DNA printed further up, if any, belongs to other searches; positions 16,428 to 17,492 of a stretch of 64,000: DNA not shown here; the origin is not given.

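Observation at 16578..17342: Unrecognised ~255-aa domain fused to the N-terminus of a GcvT-like protein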

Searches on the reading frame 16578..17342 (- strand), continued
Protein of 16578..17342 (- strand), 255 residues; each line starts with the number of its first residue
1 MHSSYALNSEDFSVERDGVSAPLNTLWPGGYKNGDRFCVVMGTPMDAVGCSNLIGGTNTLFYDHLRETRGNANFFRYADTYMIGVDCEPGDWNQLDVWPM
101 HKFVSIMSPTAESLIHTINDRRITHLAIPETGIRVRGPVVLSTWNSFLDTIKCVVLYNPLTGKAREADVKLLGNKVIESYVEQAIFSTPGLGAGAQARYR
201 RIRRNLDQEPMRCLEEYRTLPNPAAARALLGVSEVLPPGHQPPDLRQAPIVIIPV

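Call 37: find_related_loci(query=A6, collection=genome_contigs, flank=10000)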
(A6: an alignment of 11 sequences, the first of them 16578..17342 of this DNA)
Query A6 (255 aa) in genome_contigs; peptide patterns used: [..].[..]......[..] (x = any residue, [..] = any of these).
154 stretches matched a pattern; 146 encode a relative of the query (tblastn E <= 1e-3); the best 80 are kept; 80 distinct loci.
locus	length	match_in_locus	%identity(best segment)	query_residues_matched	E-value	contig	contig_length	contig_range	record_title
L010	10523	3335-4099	100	1-255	2e-175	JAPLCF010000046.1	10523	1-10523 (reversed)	MAG: Actinomycetota bacterium isolate LacPavin_0818_WC50_MAG_67_13 LacPavin_0818_WC50_scaffold_548431, whole genome shot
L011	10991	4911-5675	99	1-255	2e-174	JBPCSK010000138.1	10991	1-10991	MAG: Gaiellales bacterium S1Ck117_1013143_flag_1_multi_6.0000_len_10991, whole genome shotgun sequence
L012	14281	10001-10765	99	1-255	2e-174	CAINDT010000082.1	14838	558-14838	MAG: uncultured actinobacterium isolate Loclat_bin-15560 genome assembly, contig: bin-15560:082/499, whole genome shotgu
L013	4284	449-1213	98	1-255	2e-179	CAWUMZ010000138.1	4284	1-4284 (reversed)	MAG: uncultured bacterium isolate SRR1522964_binner123_21_1705335400 genome assembly, contig: ERZ11849542.5985, whole ge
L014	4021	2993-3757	98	1-255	2e-178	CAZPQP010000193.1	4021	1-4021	MAG TPA_asm: uncultured Bifidobacterium sp. isolate binchicken_co298_71 genome assembly, contig: NODE_48856_length_4021_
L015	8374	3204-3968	97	1-255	1e-171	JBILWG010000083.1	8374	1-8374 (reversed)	MAG: Gaiellales bacterium isolate ME2018-09-14_3300042561_group8_bin152 Rohwer_bin385_scaffold_9169_c1, whole genome sho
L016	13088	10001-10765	96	1-255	3e-171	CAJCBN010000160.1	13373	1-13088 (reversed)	MAG: uncultured actinobacterium isolate Loc081215-4m_bin-1677 genome assembly, contig: bin-1677:160/520, whole genome sh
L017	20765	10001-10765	95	1-255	4e-168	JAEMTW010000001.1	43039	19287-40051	MAG: Thermoleophilia bacterium isolate SupBloom_Metag_035 Bloom_5_S5_NODE_216_length_43039_cov_7.561372, whole genome sh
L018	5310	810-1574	95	1-255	1e-170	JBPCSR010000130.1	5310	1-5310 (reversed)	MAG: Gaiellales bacterium S1Ck117_1492527_flag_0_multi_8.0000_len_5310, whole genome shotgun sequence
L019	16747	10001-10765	95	1-255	7e-168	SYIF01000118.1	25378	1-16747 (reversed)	MAG: Actinomycetota bacterium isolate F1-60-MAGs149 F1-60__c581262, whole genome shotgun sequence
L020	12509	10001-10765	95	1-255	7e-168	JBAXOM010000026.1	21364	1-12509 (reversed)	MAG: Thermoleophilia bacterium isolate ELA505 MAG505_26, whole genome shotgun sequence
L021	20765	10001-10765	95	1-255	2e-167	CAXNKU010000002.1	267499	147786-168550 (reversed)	MAG: Gaiellales bacterium isolate ME-04may21-LR-75 genome assembly, contig: ME-04may21-LR-C255, whole genome shotgun seq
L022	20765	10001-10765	92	1-255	4e-163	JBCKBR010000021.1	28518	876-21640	Gaiellales bacterium isolate SLM_MC1B_24-O05 Node_21_length_28518_cov_64.989464, whole genome shotgun sequence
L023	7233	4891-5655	90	1-255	2e-160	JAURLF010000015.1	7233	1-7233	MAG: Gaiellales bacterium isolate SFB_Oligo_Co_114 k141_258896, whole genome shotgun sequence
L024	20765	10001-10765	89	1-255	1e-158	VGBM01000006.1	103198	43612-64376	MAG: Actinomycetota bacterium isolate K_Offshore_40m_m2_012 K_Offshore_40m_m2_012_Ga0194133_10000322, whole genome shotg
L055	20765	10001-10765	69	1-255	9e-111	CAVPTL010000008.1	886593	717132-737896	MAG: uncultured Actinomycetes bacterium isolate MFD09368.bin.1.228 genome assembly, contig: contig_27210, whole genome s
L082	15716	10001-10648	36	1-220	7e-37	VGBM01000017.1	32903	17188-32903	MAG: Actinomycetota bacterium isolate K_Offshore_40m_m2_012 K_Offshore_40m_m2_012_Ga0194133_10002014, whole genome shotg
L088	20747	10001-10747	39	1-248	1e-33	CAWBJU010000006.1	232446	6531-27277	MAG: uncultured Acidobacteriota bacterium isolate MFD09206.bin.2.153 genome assembly, contig: contig_13767, whole genome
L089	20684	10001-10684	37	1-246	1e-31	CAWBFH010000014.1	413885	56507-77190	MAG: uncultured Solirubrobacterales bacterium isolate MFD02671.bin.1.59 genome assembly, contig: contig_45665, whole gen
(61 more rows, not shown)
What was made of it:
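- Tried and rejected: It was repeated with a narrower alignment (call 37).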

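Call 45: search_protein_families(library=pfam, proteins=[L082:8106-10001:+, L082:10724-11149:+, L082:11839-12897:+, L082:12944-13933:+, L082:13930-14352:-, L088:7493-9403:+, L089:8479-9912:+, L089:10724-11401:-, L082:7531-8043:-], max_evalue=0.1)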
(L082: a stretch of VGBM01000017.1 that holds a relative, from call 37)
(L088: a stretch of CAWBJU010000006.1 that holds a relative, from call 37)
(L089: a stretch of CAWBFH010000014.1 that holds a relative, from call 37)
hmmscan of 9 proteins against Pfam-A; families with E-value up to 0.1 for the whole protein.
L082:8106-10001:+ (631 aa): 4 families
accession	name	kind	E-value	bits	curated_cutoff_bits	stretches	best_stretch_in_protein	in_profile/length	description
PF01179.26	Cu_amine_oxid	-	3.1e-150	501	27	1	218-617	2-407/407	Copper amine oxidase, enzyme domain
PF02728.21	Cu_amine_oxidN3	-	2.2e-10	41.2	22.6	1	96-196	1-99/100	Copper amine oxidase, N3 domain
PF02727.21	Cu_amine_oxidN2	-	8.8e-09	35.9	21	1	6-87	1-83/87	Copper amine oxidase, N2 domain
PF21994.1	AGAO-like_N2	-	1.1e-05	25.9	27.4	1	12-87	1-75/76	AGAO-like N2 domain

L082:10724-11149:+ (141 aa): 1 family
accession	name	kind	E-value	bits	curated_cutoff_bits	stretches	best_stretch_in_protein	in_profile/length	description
PF01042.26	Ribonuc_L-PSP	-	2.9e-18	66.5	27.3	1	22-135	8-121/121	Endoribonuclease L-PSP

L082:11839-12897:+ (352 aa): 3 families
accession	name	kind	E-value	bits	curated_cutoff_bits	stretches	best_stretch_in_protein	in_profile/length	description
PF07676.18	PD40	-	0.0014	19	20.9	0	155-168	16-29/38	WD40-like Beta Propeller Repeat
PF25174.1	Beta-prop_THOC3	-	0.0068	15.9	305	1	76-166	26-107/272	THOC3 beta-propeller domain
PF02897.21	Peptidase_S9_N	-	0.032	13.4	24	1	54-122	129-195/414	Prolyl oligopeptidase, N-terminal beta-propeller domain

L082:12944-13933:+ (329 aa): 1 family
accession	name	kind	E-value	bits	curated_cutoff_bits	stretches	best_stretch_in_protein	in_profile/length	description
PF00491.26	Arginase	-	4.7e-61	207.1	22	1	33-317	1-276/280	Arginase family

L082:13930-14352:- (140 aa): 1 family
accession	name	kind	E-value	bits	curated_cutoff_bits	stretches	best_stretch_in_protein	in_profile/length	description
PF02142.27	MGS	-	1e-09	38.8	24.1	1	25-113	6-94/94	MGS-like domain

L088:7493-9403:+ (636 aa): 6 families
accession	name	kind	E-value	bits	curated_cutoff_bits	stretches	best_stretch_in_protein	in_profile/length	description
PF22505.1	RNase_J_b_CASP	-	9.9e-51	171.2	27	1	303-428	1-126/126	Ribonuclease J, beta-CASP domain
PF17770.6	RNase_J_C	-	5.8e-26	91.9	23.8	1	536-636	2-102/102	Ribonuclease J C-terminal domain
PF00753.33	Lactamase_B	-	4.5e-16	59.8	22.7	1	98-254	5-161/196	Metallo-beta-lactamase superfamily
PF12706.13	Lactamase_B_2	-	6.1e-09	36.2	27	1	137-242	24-142/200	Beta-lactamase superfamily domain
PF07521.17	RMMBL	-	0.0035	17.8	21.6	0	444-468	12-37/63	Zn-dependent metallo-hydrolase RNA specificity domain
PF00701.28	DHDPS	-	0.01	15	22.1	1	26-67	243-285/289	Dihydrodipicolinate synthetase family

L089:8479-9912:+ (477 aa): 2 families
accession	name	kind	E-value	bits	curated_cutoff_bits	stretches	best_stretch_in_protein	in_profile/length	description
PF14269.12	Arylsulfotran_2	-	3.2e-50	171.7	27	1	142-435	2-300/301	Arylsulfotransferase (ASST)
PF05935.17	Arylsulfotrans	-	2.9e-18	66.5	24.2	1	191-396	95-310/374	Arylsulfotransferase (ASST)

L089:10724-11401:- (225 aa): 1 family
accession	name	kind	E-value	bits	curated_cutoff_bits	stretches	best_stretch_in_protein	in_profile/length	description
PF01872.23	RibD_C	-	8.2e-20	71.9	24.1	1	38-214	4-195/197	RibD C-terminal domain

L082:7531-8043:- (170 aa): 0 families

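Call 46: predict_structure(alignment_id=A5)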
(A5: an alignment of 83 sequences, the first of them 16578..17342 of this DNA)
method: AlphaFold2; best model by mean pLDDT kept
length: 255 residues; sequences in the alignment: 83
mean_pLDDT: 91.7   pTM: 0.89
mean pLDDT of the five models: 91.7, 91.6, 91.6, 91.6, 91.5
residues with pLDDT >= 90: 214; 70-90: 22; 50-70: 17; < 50: 2
segments of 3 or more residues with pLDDT < 50: none
pLDDT, mean of each block of 10 residues (from residue 1): 79 96 94 96 96 97 91 82 96 92 94 97 98 95 97 98 98 94 93 94 94 97 98 91 56 52
secondary structure, 60 per line:
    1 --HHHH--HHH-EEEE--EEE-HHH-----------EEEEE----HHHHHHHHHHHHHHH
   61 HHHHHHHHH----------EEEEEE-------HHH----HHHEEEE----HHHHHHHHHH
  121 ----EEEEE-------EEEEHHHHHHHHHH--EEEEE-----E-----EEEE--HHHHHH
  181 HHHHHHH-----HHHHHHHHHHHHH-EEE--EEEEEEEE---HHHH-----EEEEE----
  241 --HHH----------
elements in order: H3-6 E13-16 E19-21 E37-41 H46-69 E80-85 E103-106 H111-120 E125-129 E137-140 H141-150 E153-157 E169-172 H175-187 H193-205 E207-209 E212-219 H223-226 E232-236
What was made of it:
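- Tried and rejected: A second run with 83 sequences gave pLDDT 91.7 (call 46).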

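Call 49: fold_search(model_id=the predicted structure, library=pdb)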
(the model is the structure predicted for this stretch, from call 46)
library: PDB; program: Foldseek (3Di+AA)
matches with E <= 10: 601; with E <= 0.001: 0
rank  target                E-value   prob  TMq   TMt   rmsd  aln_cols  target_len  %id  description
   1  5bmo_A                4.6e-03  1.00  0.45  0.47   6.4       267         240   10  LnmX protein, a putative GlcNAc-PI de-N-acetylase from Streptomyces atroolivaceus (released 2015-06-10)
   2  9qyt                  6.5e-02  0.06  0.15  0.14  15.6       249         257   10  Crystal structure of leaf branch compost cutinase variant ICCG L50Y T110E (released 2025-07-02)
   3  8bj3_B                1.1e-01  0.12  0.19  0.15  14.8       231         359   10  Crystal structure of Medicago truncatula histidinol-phosphate aminotransferase (HISN6) in complex with histidinol-phos (released 2023-03-22)
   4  8bj1_B                1.5e-01  0.11  0.20  0.16  14.7       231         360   12  Crystal structure of Medicago truncatula histidinol-phosphate aminotransferase (HISN6) in the open state (released 2023-03-22)
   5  5x8g_B                1.8e-01  0.15  0.18  0.11   9.8       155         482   12  Binary complex structure of a double mutant I454RA456K of o-Succinylbenzoate CoA Synthetase (MenE) from Bacillus Subti (released 2017-06-07)
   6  3b7w                  2.2e-01  0.21  0.24  0.13  11.3       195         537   11  Crystal structure of human acyl-CoA synthetase medium-chain family member 2A, with L64P mutation (released 2007-11-27)
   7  8ytu_A                2.5e-01  0.04  0.14  0.14  15.2       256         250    9  Mipa-PETase from Micromonospora pattaloongensis (released 2025-01-15)
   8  2rdt                  2.8e-01  0.02  0.12  0.10  15.6       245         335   11  Crystal Structure of Human Glycolate Oxidase (GO) in Complex with CDST (released 2008-02-26)
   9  4ewl_B                3.0e-01  0.28  0.25  0.23   8.2       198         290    8  Crystal Structure of MshB with glycerol and Acetate bound in the active site (released 2012-09-26)
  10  4ewl_A                3.0e-01  0.25  0.35  0.30   9.3       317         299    9  Crystal Structure of MshB with glycerol and Acetate bound in the active site (released 2012-09-26)
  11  1ll0_I                3.2e-01  0.08  0.18  0.18   8.4       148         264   14  Crystal Structure of Rabbit Muscle Glycogenin (released 2002-05-15)
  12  8bj1_A                3.4e-01  0.08  0.19  0.15  14.6       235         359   11  Crystal structure of Medicago truncatula histidinol-phosphate aminotransferase (HISN6) in the open state (released 2023-03-22)
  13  9jop_N                3.9e-01  0.06  0.13  0.16  14.6       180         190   12  Caseinolytic protease P from bacteria (released 2025-12-31)
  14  3ot5_B                4.1e-01  0.25  0.23  0.16   5.3       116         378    9  2.2 Angstrom Resolution Crystal Structure of putative UDP-N-acetylglucosamine 2-epimerase from Listeria monocytogenes (released 2010-09-22)
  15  9jtc_A                4.1e-01  0.13  0.23  0.08   7.4       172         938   10  Cryo-EM structure of bovine UBA7-UBE2L6-ISG15 (released 2025-03-05)
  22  2xad_D                5.6e-01  0.15  0.33  0.33  10.5       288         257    9  Crystal structure of deacetylase-teicoplanin complex in biosynthesis pathway of teicoplanin (released 2011-03-02)
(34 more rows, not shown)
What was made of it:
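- On LmbE / PIG-L deacetylases: Foldseek top hit is LnmX: E 4.6e-3, TM 0.45-0.47, rmsd 6.4 A. MshB and 2xad rank lower (call 49).
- Closest known: LmbE / PIG-L superfamily of zinc deacetylases. Same: Foldseek ranks LnmX 5bmo first (E 4.6e-3) and lists MshB and a teicoplanin deacetylase further down (call 49).
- MshB and a teicoplanin deacetylase appear lower in the same list (call 49).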

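Call 54: search_protein_families(library=pfam, alignment_id=A4, max_evalue=10)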
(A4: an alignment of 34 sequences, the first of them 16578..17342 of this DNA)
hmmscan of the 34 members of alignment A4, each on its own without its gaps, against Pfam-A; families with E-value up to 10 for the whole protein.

A. member 1, window:16578-17342:- (255 aa): 0 families

B. families by the number of members that match (of 34 scanned): 5 families
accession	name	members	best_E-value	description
PF19112.6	VanA_C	1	0.064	Vanillate O-demethylase oxygenase C-terminal domain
PF23493.1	CysS_C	1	0.077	Cysteinyl-tRNA ligase anticodon binding domain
PF21683.3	GpP-like_1st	1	0.089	Mu phage baseplate assembly protein GpP-like, N-terminal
PF19854.4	DUF6329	1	0.1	Family of unknown function (DUF6329)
PF09828.14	ChrB_C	1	0.25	ChrB, C-terminal domain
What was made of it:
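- Pfam PIG-L is not matched by any of 34 members, even at E<=10 (call 54).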

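Call 56: find_related_loci(query=A7, collection=metagenome_contigs, flank=8000)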
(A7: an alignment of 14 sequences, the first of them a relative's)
Query A7 (237 aa) in metagenome_contigs; peptide patterns used: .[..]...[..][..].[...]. (x = any residue, [..] = any of these).
250 stretches matched a pattern; 226 encode a relative of the query (tblastn E <= 1e-3); the best 80 are kept; 80 distinct loci.
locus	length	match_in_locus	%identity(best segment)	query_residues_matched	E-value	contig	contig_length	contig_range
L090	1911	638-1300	50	1-227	1e-61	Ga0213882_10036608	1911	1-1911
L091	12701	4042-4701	46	1-230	1e-58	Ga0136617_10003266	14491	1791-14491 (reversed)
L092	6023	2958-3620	46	1-227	6e-58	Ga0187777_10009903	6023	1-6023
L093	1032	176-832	47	1-227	4e-62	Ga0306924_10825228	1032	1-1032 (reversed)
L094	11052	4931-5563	50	1-219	1e-57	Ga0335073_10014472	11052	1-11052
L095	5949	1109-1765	47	1-227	2e-57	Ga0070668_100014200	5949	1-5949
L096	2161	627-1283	46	1-227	6e-58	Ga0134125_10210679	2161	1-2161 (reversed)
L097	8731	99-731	49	1-219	1e-56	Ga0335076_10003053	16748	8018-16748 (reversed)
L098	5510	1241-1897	47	1-227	6e-57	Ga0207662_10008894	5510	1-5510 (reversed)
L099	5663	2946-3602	46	1-227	7e-57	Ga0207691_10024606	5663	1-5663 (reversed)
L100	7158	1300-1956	47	1-227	8e-57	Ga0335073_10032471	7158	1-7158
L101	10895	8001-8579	52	1-189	2e-56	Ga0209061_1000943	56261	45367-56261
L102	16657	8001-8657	46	1-227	1e-56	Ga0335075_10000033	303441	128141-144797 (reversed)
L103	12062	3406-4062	47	1-227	3e-56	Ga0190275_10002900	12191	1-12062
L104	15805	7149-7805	47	1-227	3e-56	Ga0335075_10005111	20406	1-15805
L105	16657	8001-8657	46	1-227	4e-56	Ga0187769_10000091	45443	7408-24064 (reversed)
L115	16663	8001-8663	48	1-227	3e-54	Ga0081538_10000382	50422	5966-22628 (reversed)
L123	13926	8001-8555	48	1-194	2e-52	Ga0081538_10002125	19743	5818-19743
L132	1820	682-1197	54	1-179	1e-52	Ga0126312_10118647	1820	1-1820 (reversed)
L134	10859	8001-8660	46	1-228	4e-51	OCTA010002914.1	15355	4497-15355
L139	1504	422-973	48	1-193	7e-53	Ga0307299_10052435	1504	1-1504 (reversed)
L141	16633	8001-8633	44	1-227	6e-51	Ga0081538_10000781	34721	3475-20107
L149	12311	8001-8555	47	1-194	1e-49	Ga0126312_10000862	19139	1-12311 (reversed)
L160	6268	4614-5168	47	1-194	6e-49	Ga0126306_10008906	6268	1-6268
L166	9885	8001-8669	39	1-227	6e-48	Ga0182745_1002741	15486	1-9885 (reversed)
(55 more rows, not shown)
